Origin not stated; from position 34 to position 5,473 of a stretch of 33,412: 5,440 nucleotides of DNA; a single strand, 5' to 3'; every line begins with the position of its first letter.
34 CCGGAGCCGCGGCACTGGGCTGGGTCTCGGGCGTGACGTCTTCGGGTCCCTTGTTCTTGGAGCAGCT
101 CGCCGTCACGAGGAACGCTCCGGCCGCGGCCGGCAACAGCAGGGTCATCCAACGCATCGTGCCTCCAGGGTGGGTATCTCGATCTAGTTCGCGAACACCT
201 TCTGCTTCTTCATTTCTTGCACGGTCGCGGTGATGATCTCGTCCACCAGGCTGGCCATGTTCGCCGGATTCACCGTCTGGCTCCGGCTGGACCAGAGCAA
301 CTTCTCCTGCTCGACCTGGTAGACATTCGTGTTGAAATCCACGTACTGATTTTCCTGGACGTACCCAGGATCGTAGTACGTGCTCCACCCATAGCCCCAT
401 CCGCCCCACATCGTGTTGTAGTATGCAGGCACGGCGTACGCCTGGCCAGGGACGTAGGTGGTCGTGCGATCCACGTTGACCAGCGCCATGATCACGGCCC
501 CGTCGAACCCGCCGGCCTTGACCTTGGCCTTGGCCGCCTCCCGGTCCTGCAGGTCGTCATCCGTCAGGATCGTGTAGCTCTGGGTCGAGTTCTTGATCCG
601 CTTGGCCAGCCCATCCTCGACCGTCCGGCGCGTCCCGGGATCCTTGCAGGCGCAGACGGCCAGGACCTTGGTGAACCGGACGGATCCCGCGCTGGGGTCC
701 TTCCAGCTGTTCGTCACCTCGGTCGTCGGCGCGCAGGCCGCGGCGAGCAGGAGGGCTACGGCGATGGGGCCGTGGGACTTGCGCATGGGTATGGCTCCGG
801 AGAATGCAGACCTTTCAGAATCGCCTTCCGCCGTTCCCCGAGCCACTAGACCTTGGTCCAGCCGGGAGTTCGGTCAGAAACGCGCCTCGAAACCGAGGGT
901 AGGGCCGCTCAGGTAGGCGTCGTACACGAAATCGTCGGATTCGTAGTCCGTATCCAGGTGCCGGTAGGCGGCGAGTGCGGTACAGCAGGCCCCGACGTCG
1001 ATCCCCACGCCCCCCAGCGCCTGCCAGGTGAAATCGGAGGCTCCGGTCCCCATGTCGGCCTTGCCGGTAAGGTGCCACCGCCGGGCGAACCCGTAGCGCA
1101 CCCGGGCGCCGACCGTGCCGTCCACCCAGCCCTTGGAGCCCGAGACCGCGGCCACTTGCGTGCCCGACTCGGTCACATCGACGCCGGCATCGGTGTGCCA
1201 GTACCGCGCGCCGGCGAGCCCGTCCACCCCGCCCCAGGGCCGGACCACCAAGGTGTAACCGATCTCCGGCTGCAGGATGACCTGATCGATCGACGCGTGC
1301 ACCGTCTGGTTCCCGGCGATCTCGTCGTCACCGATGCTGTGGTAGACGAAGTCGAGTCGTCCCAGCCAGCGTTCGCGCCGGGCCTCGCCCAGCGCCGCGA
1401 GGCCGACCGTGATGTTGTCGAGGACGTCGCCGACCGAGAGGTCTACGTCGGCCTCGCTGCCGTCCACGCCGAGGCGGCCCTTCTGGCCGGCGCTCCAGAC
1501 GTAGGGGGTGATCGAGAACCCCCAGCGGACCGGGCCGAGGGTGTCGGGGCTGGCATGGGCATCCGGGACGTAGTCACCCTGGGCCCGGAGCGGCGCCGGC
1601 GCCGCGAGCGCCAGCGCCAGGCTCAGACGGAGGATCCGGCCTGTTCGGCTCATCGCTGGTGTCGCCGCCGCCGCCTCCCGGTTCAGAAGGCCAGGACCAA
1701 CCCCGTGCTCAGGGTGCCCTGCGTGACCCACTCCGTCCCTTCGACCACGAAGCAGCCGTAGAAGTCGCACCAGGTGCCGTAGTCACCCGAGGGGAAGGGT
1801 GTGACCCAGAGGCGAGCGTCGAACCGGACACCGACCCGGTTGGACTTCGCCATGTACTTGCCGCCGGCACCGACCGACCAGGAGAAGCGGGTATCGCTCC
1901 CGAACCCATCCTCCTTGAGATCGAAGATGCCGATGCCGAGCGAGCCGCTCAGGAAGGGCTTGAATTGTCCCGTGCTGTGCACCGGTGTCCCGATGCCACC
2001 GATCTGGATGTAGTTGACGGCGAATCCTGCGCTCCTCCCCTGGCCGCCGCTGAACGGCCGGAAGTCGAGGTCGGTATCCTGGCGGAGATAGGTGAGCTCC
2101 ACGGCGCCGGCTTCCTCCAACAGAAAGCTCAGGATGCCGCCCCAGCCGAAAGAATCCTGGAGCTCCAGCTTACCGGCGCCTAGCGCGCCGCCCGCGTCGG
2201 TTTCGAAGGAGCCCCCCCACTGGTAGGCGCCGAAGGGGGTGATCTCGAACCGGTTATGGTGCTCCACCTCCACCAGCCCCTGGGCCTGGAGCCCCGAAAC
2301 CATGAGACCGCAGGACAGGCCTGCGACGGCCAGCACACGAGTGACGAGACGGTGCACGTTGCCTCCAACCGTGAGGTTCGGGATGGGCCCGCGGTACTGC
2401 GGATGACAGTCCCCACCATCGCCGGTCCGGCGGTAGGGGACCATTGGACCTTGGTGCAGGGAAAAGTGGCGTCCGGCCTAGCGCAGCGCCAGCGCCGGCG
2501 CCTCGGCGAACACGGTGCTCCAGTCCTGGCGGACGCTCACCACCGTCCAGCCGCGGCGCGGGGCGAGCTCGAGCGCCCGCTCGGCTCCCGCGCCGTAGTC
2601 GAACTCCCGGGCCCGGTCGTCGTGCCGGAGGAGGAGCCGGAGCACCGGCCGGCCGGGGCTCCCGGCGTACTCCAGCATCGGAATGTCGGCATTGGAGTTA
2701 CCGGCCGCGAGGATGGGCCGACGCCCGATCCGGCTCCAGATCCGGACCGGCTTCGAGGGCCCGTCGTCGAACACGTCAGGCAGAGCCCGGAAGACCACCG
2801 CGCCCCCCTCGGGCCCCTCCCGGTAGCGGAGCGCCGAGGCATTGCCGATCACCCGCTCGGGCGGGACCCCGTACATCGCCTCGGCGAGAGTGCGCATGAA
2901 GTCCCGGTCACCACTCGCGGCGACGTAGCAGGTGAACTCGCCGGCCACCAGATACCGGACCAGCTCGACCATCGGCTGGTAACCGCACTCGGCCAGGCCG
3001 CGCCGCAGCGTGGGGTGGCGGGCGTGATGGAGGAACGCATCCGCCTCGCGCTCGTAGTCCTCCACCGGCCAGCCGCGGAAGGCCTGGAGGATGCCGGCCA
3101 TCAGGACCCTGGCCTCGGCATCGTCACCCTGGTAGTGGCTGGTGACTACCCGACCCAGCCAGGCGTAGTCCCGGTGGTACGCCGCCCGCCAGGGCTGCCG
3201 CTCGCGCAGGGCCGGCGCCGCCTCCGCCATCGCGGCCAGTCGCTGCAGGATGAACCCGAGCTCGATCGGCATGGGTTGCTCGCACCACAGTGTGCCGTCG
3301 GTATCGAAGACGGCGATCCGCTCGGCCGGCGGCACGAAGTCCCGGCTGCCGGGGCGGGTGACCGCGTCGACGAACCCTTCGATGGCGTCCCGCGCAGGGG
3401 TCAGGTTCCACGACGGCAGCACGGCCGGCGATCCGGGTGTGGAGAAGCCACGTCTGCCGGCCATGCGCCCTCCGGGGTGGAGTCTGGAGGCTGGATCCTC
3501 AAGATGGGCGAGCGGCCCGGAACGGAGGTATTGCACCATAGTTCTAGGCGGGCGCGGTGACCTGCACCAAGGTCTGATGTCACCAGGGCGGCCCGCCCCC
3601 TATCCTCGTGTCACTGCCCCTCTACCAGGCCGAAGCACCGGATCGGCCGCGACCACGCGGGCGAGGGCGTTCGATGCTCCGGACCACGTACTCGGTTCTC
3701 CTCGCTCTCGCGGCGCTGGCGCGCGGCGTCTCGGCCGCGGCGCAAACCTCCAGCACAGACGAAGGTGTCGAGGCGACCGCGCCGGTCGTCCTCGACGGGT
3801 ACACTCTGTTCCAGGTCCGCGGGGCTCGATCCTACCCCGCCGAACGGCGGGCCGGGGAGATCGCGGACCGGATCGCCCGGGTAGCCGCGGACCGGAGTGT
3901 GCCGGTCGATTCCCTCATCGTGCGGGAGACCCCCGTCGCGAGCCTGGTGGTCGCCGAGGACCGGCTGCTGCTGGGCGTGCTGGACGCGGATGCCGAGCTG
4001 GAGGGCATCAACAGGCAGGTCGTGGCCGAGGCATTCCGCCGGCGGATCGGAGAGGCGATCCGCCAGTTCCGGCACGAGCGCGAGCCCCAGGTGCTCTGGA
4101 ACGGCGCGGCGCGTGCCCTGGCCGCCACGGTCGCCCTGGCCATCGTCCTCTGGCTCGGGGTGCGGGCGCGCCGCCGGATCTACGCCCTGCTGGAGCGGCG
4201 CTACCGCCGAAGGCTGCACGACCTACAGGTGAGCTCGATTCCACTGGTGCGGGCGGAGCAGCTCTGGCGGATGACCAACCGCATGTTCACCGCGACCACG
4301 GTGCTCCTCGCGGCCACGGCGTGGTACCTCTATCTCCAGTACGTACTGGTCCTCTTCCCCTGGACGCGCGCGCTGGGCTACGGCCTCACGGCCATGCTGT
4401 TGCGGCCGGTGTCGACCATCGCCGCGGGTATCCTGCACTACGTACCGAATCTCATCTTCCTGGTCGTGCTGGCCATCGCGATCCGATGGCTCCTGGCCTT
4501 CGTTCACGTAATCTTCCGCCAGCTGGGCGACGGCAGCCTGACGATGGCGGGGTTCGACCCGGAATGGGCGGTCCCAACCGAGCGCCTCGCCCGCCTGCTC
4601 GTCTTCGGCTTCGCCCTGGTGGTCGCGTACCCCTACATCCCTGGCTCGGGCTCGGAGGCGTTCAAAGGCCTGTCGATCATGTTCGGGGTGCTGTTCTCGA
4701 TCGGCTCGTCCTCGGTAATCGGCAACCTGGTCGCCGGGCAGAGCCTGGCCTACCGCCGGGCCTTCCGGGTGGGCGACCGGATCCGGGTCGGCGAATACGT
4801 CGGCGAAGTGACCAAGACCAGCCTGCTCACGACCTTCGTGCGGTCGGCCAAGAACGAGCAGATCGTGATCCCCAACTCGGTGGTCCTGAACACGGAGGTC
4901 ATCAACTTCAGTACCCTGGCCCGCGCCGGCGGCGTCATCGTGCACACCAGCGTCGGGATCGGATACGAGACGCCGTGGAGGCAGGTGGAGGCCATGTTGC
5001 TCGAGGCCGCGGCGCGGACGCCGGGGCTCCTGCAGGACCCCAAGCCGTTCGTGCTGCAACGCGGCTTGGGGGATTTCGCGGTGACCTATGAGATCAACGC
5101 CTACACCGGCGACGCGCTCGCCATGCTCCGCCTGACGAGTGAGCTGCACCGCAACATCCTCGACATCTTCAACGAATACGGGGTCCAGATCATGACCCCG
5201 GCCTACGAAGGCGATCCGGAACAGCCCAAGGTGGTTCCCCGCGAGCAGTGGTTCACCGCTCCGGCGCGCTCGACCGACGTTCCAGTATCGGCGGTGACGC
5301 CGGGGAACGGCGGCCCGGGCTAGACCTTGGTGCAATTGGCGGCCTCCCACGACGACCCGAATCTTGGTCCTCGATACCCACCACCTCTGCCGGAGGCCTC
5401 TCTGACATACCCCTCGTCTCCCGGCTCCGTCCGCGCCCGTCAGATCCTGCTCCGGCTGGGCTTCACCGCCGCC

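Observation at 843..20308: Recurrent near-palindromic box (about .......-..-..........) upstream of almost every envelope gene: candidate undescribed regulon signal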

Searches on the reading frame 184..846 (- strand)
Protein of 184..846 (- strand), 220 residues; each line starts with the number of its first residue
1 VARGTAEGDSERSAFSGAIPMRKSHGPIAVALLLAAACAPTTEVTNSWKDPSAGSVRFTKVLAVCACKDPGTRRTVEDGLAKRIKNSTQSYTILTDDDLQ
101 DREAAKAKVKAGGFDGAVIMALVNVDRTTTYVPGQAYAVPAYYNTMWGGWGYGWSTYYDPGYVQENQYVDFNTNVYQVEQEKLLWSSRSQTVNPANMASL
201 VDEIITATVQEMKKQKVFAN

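Call 7: search_protein_families(library=pfam, proteins=[window:184-846:-], max_evalue=0.01)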
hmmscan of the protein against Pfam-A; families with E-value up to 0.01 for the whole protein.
window:184-846:- (220 aa): 1 family
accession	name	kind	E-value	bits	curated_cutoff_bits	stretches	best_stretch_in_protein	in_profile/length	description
PF13590.11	DUF4136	-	0.00019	22.4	32.8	1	123-206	66-144/152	Domain of unknown function (DUF4136)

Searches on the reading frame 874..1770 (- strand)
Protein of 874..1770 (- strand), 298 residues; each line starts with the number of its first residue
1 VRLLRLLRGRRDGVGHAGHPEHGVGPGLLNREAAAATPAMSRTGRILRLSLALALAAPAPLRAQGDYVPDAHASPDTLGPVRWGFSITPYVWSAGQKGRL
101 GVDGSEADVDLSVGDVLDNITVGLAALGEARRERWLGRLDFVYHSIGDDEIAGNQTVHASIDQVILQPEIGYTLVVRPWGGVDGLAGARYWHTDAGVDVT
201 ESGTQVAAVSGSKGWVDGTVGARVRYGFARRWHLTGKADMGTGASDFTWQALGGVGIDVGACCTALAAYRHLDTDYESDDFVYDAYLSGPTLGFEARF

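Call 7: search_protein_families(library=pfam, proteins=[window:874-1770:-], max_evalue=0.01)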
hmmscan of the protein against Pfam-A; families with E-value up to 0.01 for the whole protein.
window:874-1770:- (298 aa): 1 family
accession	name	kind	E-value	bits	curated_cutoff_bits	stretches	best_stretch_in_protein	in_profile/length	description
PF13505.12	OMP_b-brl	-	0.0024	18.5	28.7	0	92-236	14-148/175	Outer membrane protein beta-barrel domain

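Call 38: find_encoding_contigs(protein=window:874-1770:-, flank=10000, max_places=4)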
Protein window:874-1770:- (298 aa): no gene with exactly this product is on record in the collection.

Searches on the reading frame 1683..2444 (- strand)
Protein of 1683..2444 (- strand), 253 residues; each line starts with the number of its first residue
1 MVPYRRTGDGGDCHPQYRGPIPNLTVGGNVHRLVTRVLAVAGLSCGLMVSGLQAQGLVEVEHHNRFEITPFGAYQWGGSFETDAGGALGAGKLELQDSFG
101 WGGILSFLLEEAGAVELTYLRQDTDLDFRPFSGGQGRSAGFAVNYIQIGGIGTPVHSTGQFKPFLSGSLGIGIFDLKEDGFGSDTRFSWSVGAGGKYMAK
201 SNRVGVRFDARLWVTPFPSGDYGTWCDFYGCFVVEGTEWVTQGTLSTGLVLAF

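Call 7: search_protein_families(library=pfam, proteins=[window:1683-2444:-], max_evalue=0.01)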
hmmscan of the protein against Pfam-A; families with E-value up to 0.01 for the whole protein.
window:1683-2444:- (253 aa): 1 family
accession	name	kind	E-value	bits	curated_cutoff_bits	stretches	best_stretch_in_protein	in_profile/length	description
PF13505.12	OMP_b-brl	-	0.0017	19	28.7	1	88-212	28-152/175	Outer membrane protein beta-barrel domain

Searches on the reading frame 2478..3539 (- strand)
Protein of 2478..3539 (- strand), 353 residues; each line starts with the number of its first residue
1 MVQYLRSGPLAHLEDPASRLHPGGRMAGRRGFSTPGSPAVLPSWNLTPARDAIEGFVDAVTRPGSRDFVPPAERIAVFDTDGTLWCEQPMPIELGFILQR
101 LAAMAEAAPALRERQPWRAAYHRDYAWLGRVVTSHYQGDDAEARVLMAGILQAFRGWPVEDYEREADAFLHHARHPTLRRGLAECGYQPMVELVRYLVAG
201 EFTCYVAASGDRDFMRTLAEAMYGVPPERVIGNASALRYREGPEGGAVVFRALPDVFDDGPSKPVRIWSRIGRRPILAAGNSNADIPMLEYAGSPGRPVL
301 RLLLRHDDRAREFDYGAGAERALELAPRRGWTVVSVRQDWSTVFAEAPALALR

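Call 7: search_protein_families(library=pfam, proteins=[window:2478-3539:-], max_evalue=0.01)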
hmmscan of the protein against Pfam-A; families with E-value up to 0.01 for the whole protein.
window:2478-3539:- (353 aa): 1 family
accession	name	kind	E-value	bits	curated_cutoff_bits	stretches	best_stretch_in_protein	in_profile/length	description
PF12710.13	HAD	-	4.2e-07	31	27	1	76-290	1-189/189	haloacid dehalogenase-like hydrolase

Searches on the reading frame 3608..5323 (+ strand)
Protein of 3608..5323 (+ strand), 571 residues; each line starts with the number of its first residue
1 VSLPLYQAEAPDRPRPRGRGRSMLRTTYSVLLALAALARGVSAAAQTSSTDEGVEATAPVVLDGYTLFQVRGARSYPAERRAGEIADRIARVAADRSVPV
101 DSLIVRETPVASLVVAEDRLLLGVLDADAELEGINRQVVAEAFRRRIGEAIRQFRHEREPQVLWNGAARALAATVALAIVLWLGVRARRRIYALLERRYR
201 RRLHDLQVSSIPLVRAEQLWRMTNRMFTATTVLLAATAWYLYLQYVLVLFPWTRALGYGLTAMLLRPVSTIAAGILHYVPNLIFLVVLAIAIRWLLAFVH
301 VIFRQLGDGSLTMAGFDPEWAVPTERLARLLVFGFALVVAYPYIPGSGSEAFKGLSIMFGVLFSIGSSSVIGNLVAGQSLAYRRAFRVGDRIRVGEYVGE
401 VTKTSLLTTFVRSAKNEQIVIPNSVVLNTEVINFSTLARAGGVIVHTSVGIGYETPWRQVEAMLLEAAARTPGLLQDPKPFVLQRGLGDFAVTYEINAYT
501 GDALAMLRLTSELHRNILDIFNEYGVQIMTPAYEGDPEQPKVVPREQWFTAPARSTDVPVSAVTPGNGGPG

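Call 7: search_protein_families(library=pfam, proteins=[window:3608-5323:+], max_evalue=0.01)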
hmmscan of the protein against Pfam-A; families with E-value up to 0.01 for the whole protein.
window:3608-5323:+ (571 aa): 2 families
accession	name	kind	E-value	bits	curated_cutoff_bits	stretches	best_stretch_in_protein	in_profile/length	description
PF00924.24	MS_channel_2nd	-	2.8e-16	59.8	20.2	1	370-435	2-67/68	Mechanosensitive ion channel, beta-domain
PF21082.3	MS_channel_3rd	-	3e-13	50.5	21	1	446-528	2-88/88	Mechanosensitive ion channel MscS, C-terminal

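Call 17: find_related_loci(query=window:3608-5323:+, collection=genome_contigs, flank=10000)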
Query window:3608-5323:+ (571 aa) in genome_contigs; peptide patterns used: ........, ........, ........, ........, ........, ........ (x = any residue, [..] = any of these).
600 stretches matched a pattern (row limit reached: there are more); 583 encode a relative of the query (tblastn E <= 1e-3); the best 80 are kept; 80 distinct loci.
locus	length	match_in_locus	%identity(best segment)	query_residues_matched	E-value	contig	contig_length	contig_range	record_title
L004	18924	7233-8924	57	6-569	0e+0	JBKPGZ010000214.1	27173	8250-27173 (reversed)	MAG: Gemmatimonadota bacterium isolate HAY_GB_MAG_00023 HAY_GB_000000213184, whole genome shotgun sequence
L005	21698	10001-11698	58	15-569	0e+0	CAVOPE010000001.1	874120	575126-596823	MAG: uncultured Gemmatimonadales bacterium isolate MFD00392.bin.1.345 genome assembly, contig: contig_17557, whole genom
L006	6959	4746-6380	61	31-569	0e+0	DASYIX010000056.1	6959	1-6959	MAG TPA_asm: Gemmatimonadales bacterium isolate SMAG_U4280 k141_3199276, whole genome shotgun sequence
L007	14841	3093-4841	56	1-562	0e+0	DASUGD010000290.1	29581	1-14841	MAG TPA_asm: Gemmatimonadaceae bacterium isolate SMAG_U1396 k141_1348370, whole genome shotgun sequence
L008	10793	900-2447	59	57-571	0e+0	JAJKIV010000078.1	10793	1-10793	MAG: Gemmatimonas sp. isolate b76_HoplandSoilSeptJan k101_1682022, whole genome shotgun sequence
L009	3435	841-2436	59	40-570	0e+0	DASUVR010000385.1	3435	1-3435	MAG TPA_asm: Gemmatimonadales bacterium isolate SMAG_U1820 k141_625114, whole genome shotgun sequence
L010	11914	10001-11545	61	42-555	0e+0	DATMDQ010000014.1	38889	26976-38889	MAG TPA_asm: Gemmatimonadales bacterium isolate SMAG_U13412 k141_396245, whole genome shotgun sequence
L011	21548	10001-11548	60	42-555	0e+0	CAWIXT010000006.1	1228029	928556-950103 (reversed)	MAG: uncultured Gemmatimonadales bacterium isolate MFD05747.bin.2.224 genome assembly, contig: contig_3729, whole genome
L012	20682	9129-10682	54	40-555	0e+0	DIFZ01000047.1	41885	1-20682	MAG TPA_asm: Geobacter sp. UBA5735 UBA5735_contig_6439, whole genome shotgun sequence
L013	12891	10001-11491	53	58-554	3e-175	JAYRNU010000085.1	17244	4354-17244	MAG: Thiobacillus sp. isolate XM2_XAASGE4bin.36 k141_770760, whole genome shotgun sequence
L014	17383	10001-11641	50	16-557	1e-172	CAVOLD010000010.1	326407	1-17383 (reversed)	MAG: uncultured Acidobacteriota bacterium isolate MFD10071.bin.1.71 genome assembly, contig: contig_49374, whole genome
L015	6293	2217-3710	56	57-554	1e-173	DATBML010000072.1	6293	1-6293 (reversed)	MAG TPA_asm: Desulfuromonadales bacterium isolate SMAG_U3997 k141_2489990, whole genome shotgun sequence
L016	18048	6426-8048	50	28-557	2e-171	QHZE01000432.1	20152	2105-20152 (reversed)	MAG: Acidobacteria bacterium isolate gp18 AA62 14_1009_13_30cm_scaffold_1497_curated, whole genome shotgun sequence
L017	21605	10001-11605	50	20-554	3e-171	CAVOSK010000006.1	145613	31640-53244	MAG: uncultured beta proteobacterium isolate MFD09964.bin.1.98 genome assembly, contig: contig_83962, whole genome shotg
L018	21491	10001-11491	53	58-554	7e-171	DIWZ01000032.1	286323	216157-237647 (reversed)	MAG TPA_asm: Pelobacter sp. UBA6093 UBA6093_contig_2740, whole genome shotgun sequence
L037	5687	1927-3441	52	46-549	8e-162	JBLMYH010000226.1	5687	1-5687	MAG: Hyphomicrobiaceae bacterium isolate MAG234 PRJNA957066_bin17_renamed_228, whole genome shotgun sequence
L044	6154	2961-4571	49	29-556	9e-158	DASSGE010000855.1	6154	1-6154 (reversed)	MAG TPA_asm: Candidatus Binatia bacterium isolate SMAG_U1024 k141_1185444, whole genome shotgun sequence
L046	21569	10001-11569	51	31-549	8e-157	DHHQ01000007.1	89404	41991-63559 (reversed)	MAG TPA_asm: Thiobacillus denitrificans isolate UBA4768 UBA4768_contig_763, whole genome shotgun sequence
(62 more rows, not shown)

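Call 88: search_protein_families(library=pfam, proteins=[L037:363-1172:+, L044:975-1418:+, L046:4146-4955:+, L046:8491-9285:+, L046:19463-20089:-, L046:18089-18742:-, L046:2-778:-, L046:1429-3351:-], max_evalue=0.001)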
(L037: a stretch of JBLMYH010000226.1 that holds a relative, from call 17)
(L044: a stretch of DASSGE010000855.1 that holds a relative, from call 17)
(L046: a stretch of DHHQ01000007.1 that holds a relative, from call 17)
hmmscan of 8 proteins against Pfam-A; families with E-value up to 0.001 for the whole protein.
L037:363-1172:+ (269 aa): 1 family
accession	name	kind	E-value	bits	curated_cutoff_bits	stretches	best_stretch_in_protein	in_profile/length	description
PF09865.15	DUF2092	-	6.7e-68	228.7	21.2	1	40-249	1-210/212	Predicted periplasmic protein (DUF2092)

L044:975-1418:+ (147 aa): 0 families

L046:4146-4955:+ (269 aa): 1 family
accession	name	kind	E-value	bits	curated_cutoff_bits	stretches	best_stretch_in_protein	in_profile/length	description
PF13557.12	Phenol_MetA_deg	-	1.4e-06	29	22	1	73-212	33-168/242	Putative MetA-pathway of phenol degradation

L046:8491-9285:+ (264 aa): 1 family
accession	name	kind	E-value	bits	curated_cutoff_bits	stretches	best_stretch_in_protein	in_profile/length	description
PF09865.15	DUF2092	-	6.2e-76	254.9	21.2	1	43-253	1-211/212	Predicted periplasmic protein (DUF2092)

L046:19463-20089:- (208 aa): 1 family
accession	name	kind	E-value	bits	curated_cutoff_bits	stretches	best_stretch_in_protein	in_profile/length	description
PF11604.15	CusF_Ec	-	0.00019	21.7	27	0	53-79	3-29/72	Copper binding periplasmic protein CusF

L046:18089-18742:- (217 aa): 1 family
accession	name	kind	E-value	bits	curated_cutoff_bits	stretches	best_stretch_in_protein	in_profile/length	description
PF11769.13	DUF3313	-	3e-49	167.8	26.1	1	29-206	2-185/187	Protein of unknown function (DUF3313)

L046:2-778:- (259 aa): 1 family
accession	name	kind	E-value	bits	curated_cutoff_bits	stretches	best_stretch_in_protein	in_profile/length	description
PF00884.28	Sulfatase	-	2e-17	63.9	25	1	13-214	2-193/301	Sulfatase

L046:1429-3351:- (640 aa): 7 families
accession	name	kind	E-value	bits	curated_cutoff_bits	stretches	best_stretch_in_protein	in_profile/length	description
PF02518.31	HATPase_c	-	2e-26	93.1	26.4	1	521-628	3-110/111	Histidine kinase-, DNA gyrase B-, and HSP90-like ATPase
PF08448.16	PAS_4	-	4.9e-23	81.9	23.1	1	279-388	1-110/110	PAS fold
PF00989.32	PAS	-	1.2e-08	35.4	22.6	1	274-379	2-109/113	PAS fold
PF00512.31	HisKA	-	2.5e-06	27.9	26.9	1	413-472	6-60/66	His Kinase A (phospho-acceptor) domain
PF13188.13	PAS_8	-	3.9e-06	27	21.8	1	274-330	2-55/65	PAS domain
PF13426.13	PAS_9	-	1.9e-05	25.3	27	1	283-385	1-103/103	PAS domain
PF16927.11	HisKA_7TM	-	6.8e-05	23.3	28.6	1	54-258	6-208/224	N-terminal 7TM region of histidine kinase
